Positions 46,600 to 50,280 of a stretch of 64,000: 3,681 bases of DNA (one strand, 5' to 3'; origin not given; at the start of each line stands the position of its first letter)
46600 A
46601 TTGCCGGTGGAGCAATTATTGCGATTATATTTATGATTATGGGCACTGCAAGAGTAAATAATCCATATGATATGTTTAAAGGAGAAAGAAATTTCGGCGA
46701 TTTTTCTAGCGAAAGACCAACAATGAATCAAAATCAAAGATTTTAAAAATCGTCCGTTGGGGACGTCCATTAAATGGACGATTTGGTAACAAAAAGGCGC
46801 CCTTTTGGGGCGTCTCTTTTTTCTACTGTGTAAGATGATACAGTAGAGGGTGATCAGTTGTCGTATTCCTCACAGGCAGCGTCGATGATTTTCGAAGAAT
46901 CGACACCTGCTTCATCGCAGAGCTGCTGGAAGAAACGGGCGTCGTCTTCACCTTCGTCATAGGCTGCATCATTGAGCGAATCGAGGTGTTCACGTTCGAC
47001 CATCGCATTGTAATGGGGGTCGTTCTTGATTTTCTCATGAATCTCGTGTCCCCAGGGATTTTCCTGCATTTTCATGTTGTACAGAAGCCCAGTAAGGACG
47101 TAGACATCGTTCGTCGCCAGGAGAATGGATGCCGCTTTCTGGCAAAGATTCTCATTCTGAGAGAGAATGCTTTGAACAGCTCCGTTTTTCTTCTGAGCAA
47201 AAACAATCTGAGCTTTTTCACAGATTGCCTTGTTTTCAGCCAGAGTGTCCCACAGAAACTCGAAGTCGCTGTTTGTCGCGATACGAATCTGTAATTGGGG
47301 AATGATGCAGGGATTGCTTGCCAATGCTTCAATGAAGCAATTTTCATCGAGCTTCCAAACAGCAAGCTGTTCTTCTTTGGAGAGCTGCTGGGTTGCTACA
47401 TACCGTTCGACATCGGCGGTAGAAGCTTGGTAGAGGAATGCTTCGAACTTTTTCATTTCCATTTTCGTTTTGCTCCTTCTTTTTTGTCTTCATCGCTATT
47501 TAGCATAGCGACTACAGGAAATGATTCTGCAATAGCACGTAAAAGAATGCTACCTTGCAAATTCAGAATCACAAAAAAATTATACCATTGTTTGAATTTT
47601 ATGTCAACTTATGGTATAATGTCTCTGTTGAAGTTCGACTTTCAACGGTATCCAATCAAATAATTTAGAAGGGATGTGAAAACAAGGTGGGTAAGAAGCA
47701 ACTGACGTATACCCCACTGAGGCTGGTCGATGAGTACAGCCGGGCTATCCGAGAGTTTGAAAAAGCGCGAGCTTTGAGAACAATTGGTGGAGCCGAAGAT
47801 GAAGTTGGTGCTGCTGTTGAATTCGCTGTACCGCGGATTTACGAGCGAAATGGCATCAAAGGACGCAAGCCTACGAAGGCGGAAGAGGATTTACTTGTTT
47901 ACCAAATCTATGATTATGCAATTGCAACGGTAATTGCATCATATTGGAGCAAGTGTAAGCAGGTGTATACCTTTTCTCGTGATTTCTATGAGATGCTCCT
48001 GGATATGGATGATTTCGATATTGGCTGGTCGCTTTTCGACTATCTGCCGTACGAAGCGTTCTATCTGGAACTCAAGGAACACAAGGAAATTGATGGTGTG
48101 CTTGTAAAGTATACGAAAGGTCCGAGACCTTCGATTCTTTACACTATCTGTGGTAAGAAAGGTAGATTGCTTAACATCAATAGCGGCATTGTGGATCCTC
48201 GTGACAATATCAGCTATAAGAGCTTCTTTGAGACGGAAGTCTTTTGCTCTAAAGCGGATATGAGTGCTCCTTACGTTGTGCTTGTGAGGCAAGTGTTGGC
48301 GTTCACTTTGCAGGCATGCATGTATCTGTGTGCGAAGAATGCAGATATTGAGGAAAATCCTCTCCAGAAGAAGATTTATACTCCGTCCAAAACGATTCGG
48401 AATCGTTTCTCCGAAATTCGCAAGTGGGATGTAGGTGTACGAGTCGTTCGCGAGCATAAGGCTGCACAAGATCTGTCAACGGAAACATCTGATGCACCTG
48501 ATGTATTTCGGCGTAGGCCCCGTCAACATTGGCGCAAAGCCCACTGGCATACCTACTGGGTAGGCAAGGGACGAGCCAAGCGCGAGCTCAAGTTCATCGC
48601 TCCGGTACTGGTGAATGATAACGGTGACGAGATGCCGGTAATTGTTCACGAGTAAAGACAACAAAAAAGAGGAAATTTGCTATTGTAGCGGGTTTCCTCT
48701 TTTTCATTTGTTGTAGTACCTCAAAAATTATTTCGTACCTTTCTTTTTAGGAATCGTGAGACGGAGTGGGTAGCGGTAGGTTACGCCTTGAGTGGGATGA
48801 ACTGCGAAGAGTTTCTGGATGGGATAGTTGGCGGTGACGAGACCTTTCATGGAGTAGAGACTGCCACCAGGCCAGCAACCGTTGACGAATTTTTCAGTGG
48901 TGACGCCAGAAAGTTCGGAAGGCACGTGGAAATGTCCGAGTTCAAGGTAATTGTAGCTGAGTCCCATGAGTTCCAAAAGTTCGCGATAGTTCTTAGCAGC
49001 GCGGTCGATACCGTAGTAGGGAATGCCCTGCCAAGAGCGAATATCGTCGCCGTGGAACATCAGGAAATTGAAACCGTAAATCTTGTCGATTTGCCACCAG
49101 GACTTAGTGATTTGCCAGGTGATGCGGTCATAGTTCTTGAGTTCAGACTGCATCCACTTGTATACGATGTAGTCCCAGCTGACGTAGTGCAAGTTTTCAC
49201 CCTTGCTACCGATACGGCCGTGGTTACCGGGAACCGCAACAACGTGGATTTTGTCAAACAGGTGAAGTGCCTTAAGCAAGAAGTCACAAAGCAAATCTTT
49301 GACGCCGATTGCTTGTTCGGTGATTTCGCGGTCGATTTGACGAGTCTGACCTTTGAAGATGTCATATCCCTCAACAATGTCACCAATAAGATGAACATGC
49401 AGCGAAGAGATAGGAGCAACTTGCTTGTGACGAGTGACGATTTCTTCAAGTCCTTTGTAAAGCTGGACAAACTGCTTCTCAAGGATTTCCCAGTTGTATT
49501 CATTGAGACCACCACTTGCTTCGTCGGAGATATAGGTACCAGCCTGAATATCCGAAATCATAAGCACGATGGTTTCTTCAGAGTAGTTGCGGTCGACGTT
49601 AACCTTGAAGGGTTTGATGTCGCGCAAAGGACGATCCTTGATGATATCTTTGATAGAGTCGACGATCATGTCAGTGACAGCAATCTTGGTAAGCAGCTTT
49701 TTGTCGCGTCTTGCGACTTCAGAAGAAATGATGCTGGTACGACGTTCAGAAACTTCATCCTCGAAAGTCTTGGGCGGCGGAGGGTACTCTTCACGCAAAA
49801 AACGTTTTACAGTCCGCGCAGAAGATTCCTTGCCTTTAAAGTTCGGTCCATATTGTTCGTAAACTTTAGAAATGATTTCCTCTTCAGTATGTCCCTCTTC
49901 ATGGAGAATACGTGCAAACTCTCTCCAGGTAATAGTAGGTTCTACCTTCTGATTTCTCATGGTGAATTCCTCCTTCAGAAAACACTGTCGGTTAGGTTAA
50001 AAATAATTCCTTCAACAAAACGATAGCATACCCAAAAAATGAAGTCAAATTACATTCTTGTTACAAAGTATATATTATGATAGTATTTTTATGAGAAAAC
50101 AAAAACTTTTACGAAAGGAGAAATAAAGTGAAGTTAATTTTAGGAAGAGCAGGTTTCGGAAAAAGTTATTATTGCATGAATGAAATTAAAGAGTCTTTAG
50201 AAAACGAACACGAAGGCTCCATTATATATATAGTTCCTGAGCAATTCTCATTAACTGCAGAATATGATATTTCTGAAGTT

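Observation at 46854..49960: High-GC three-gene cluster with a metallophosphoesterase directly upstream of addBA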

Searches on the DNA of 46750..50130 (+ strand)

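Call 12: search_dna_similar(query=window:46750-50130:+, collection=phages, mode=distant, max_rows=15)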
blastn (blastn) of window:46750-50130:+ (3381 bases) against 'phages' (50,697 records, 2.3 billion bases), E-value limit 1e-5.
No match.

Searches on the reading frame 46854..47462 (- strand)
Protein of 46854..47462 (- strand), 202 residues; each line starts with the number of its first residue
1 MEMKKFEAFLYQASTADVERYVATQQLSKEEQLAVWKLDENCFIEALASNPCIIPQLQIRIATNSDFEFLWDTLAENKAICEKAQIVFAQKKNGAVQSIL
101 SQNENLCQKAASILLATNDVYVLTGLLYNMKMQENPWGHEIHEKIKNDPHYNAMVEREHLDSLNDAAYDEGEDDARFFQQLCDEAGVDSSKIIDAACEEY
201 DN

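Call 3: search_protein_families(library=pfam, proteins=[window:46854-47462:-], max_evalue=1)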
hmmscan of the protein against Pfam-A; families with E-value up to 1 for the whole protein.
window:46854-47462:- (202 aa): 3 families
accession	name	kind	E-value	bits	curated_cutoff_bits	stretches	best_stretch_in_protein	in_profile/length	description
PF19176.5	DUF5858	-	0.035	14.4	27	1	140-165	7-32/61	Family of unknown function (DUF5858)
PF01846.25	FF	-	0.11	13.1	22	1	140-157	23-38/50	FF domain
PF14965.11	BRI3BP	-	0.19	11.7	27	1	98-147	118-166/179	Negative regulator of p53/TP53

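Call 4: search_protein_families(library=phrogs, proteins=[window:46854-47462:-], max_evalue=0.1)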
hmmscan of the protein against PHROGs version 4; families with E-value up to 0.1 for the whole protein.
window:46854-47462:- (202 aa): 0 families

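Call 5: search_protein_families(library=padloc, proteins=[window:46854-47462:-], max_evalue=1)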
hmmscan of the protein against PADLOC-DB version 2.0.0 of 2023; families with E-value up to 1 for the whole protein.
window:46854-47462:- (202 aa): 0 families

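Call 6: search_protein_families(library=ncbifam, proteins=[window:46854-47462:-], max_evalue=1)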
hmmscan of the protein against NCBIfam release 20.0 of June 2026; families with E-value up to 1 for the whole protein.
window:46854-47462:- (202 aa): 0 families

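Call 17: find_homologous_proteins(query=window:46854-47462:-)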
Query window:46854-47462:- (202 aa): 2 proteins with E <= 0.001 among 82 candidates.
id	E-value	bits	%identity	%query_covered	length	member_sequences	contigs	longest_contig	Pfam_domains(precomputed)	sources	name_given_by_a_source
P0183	1.7e-128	444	99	100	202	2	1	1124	-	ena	-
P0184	1.3e-76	275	63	99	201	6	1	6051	-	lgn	-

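Call 20: search_solved_structures(query=window:46854-47462:-, max_evalue=10)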
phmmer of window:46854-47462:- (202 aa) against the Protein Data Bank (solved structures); distinct sequences matched with E-value up to 10: 10.
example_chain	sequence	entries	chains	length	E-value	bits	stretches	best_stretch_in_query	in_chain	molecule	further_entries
1t56_A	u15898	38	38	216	0.28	14.4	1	25-104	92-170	EthR repressor | HTH-type transcriptional regulator EthR | TetR-family transcriptional regulatory repressor protein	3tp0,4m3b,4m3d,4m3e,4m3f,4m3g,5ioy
5eyr_A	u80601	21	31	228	0.31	14.3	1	25-104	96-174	HTH-type transcriptional regulator EthR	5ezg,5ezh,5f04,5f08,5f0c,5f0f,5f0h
6hnz_A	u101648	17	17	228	0.31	14.3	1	25-104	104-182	HTH-type transcriptional regulator EthR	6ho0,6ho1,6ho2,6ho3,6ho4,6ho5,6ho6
1u9n_A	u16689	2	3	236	0.34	14.2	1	25-104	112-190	Transcriptional repressor EthR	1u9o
3g1m_A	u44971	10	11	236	0.34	14.2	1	25-104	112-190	TRANSCRIPTIONAL REGULATORY REPRESSOR PROTEIN (TETR-FAMILY) ETHR | HTH-type transcriptional regulator EthR | Transcriptional regulatory repressor protein (TETR-f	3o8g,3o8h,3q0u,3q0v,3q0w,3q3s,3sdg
3g1o_A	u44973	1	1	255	0.4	13.9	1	25-104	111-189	TRANSCRIPTIONAL REGULATORY REPRESSOR PROTEIN (TETR-FAMILY) ETHR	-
3g1l_A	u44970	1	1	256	0.4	13.9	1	25-104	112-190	TRANSCRIPTIONAL REGULATORY REPRESSOR PROTEIN (TETR-FAMILY) ETHR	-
3qpl_A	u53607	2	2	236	0.86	12.8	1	26-104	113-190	HTH-type transcriptional regulator EthR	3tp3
6h5b_B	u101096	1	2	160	1.3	12.3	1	83-151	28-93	MglB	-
6izw_B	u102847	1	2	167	1.3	12.2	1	83-151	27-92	Gliding motility protein MglB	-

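Call 30: find_encoding_contigs(protein=P0184, flank=8000, max_places=3)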
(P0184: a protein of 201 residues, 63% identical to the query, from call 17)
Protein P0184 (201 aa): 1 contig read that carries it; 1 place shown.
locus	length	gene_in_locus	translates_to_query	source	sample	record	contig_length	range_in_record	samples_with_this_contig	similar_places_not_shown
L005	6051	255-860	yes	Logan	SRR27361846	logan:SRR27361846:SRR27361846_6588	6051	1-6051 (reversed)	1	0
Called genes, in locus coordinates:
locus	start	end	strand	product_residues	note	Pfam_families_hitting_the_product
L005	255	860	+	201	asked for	-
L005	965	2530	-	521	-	PF14262:Cthe_2159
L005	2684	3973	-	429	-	PF00079:Serpin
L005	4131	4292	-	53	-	-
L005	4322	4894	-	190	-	PF04079:SMC_ScpB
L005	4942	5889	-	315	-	PF08032:SpoU_sub_bind, PF00588:SpoU_methylase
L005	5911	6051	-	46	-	?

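Call 56: predict_structure(alignment_id=A3)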
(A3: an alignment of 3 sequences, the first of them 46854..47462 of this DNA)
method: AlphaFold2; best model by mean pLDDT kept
length: 202 residues; sequences in the alignment: 3
mean_pLDDT: 55.8   pTM: 0.43
mean pLDDT of the five models: 55.8, 50.5, 48.9, 45.2, 43.3
residues with pLDDT >= 90: 0; 70-90: 30; 50-70: 103; < 50: 69
segments of 3 or more residues with pLDDT < 50: 65-70, 99-104, 118-133, 158-178, 185-187, 191-202
pLDDT, mean of each block of 10 residues (from residue 1): 74 71 74 66 63 54 46 62 69 55 50 52 44 52 59 51 42 46 51 37 33
secondary structure, 60 per line:
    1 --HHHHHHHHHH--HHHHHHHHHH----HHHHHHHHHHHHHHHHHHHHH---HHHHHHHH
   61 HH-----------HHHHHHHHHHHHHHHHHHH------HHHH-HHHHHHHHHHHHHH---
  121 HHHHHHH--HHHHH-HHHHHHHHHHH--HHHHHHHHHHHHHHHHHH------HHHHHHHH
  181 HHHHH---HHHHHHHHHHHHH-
elements in order: H3-12 H15-24 H29-49 H53-62 H74-92 H99-102 H104-117 H121-127 H130-134 H136-146 H149-166 H173-185 H189-201

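Call 62: search_protein_representatives(alignment_id=A3)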
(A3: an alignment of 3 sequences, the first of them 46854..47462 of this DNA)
Query: 3 sequences, 202 profile positions. Proteins with E-value up to 0.001 (for the whole library): 92; up to 1e-10: 21; up to 1e-30: 1. The best 92 are listed.
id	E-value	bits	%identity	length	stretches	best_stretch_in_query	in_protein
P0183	6.6e-127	437.4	-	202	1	1-202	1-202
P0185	2.6e-24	102.4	-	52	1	1-51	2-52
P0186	4.2e-19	85.4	-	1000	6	24-136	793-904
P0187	4.9e-18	81.9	-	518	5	46-106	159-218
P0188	6.6e-18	81.5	-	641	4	43-135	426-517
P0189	1.9e-16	76.7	-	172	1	4-156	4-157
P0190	6.3e-16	75.1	-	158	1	2-134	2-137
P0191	1.2e-15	74.1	-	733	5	42-132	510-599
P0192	1.4e-15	73.9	-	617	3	24-175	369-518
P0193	2.3e-15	73.3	-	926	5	56-132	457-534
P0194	2.4e-15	73.1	-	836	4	46-142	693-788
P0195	4.4e-15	72.3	-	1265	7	12-106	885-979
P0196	8.1e-14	68.2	-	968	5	46-116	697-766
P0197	8.5e-14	68.1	-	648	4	30-120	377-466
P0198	7.9e-13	65.0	-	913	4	23-131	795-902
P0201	4.5e-12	62.5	-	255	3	44-122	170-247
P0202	8.7e-12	61.6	-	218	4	26-97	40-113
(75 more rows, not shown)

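Call 63: search_protein_families(library=pfam, proteins=[P0186, P0187, P0188, P0189, P0190, P0191, P0192, P0195, P0201, P0202], max_evalue=0.01)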
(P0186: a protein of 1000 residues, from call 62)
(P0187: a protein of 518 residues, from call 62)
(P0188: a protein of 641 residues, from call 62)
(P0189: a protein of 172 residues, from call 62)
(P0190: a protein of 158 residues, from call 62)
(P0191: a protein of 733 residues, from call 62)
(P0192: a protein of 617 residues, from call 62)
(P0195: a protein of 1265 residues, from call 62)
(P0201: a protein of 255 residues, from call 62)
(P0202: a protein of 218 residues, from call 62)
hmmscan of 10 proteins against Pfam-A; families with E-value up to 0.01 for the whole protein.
P0186 (1000 aa): 7 families
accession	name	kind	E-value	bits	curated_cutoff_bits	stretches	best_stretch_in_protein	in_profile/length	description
PF00350.29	Dynamin_N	-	2.3e-16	60.7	27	1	89-242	1-153/168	Dynamin family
PF01926.29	MMR_HSR1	-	5.7e-09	36.5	21.9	1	89-252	2-111/113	50S ribosome-binding GTPase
PF02985.28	HEAT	-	1.9e-05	24.9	23.5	0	971-987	6-22/31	HEAT repeat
PF10098.14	DUF2336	-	0.00013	21.9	34.6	0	945-992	18-65/262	Uncharacterised protein conserved in bacteria (DUF2336)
PF25591.1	LRV_2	-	0.00032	21.1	27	0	580-627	5-51/61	Leucine Rich Repeat Variant domain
PF00009.33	GTP_EFTU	-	0.00055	20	26.5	1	89-304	6-182/188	Elongation factor Tu GTP binding domain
PF01816.23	LRV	-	0.0027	18.4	21.6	0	863-873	2-12/26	Leucine rich repeat variant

P0187 (518 aa): 3 families
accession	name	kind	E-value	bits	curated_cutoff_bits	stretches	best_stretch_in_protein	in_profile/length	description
PF10098.14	DUF2336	-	1.9e-12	47.6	34.6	1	1-72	30-105/262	Uncharacterised protein conserved in bacteria (DUF2336)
PF25591.1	LRV_2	-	2.3e-07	31.1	27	0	155-186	26-57/61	Leucine Rich Repeat Variant domain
PF01816.23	LRV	-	0.0021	18.8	21.6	0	437-449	1-13/26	Leucine rich repeat variant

P0188 (641 aa): 0 families

P0189 (172 aa): 0 families

P0190 (158 aa): 0 families

P0191 (733 aa): 2 families
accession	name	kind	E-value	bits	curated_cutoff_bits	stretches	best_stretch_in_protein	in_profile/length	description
PF12544.13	LAM_C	-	0.00011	22.8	26.7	0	555-591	35-71/127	Lysine-2,3-aminomutase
PF10098.14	DUF2336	-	0.0016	18.4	34.6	0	581-679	20-122/262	Uncharacterised protein conserved in bacteria (DUF2336)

P0192 (617 aa): 3 families
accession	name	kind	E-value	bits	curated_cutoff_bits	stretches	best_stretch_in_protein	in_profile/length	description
PF10098.14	DUF2336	-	0.00026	21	34.6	0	343-398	8-63/262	Uncharacterised protein conserved in bacteria (DUF2336)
PF25591.1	LRV_2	-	0.0074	16.7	27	0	366-419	5-57/61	Leucine Rich Repeat Variant domain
PF08564.16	CDC37_C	-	0.0087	16.6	22.1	0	486-542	5-59/100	Cdc37 C terminal domain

P0195 (1265 aa): 6 families
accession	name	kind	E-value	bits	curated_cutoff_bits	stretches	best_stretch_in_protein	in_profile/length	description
PF00350.29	Dynamin_N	-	9.8e-16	58.7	27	1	84-240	3-156/168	Dynamin family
PF01926.29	MMR_HSR1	-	1.1e-07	32.4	21.9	1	82-249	2-113/113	50S ribosome-binding GTPase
PF02985.28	HEAT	-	4.9e-06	26.7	23.5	0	883-900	8-25/31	HEAT repeat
PF25591.1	LRV_2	-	6.4e-06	26.5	27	0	1066-1088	29-51/61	Leucine Rich Repeat Variant domain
PF00009.33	GTP_EFTU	-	0.00013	22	26.5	1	166-286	65-171/188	Elongation factor Tu GTP binding domain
PF00735.24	Septin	-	0.0012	18.6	26.2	0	215-291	116-192/280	Septin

P0201 (255 aa): 1 family
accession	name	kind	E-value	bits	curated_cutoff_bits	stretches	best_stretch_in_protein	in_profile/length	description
PF02985.28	HEAT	-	0.0011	19.5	23.5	0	239-251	8-20/31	HEAT repeat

P0202 (218 aa): 1 family
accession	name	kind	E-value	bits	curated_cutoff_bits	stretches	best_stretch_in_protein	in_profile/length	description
PF23117.1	DpnD_N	-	0.00083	20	27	0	16-55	26-65/93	DpnD N-terminal domain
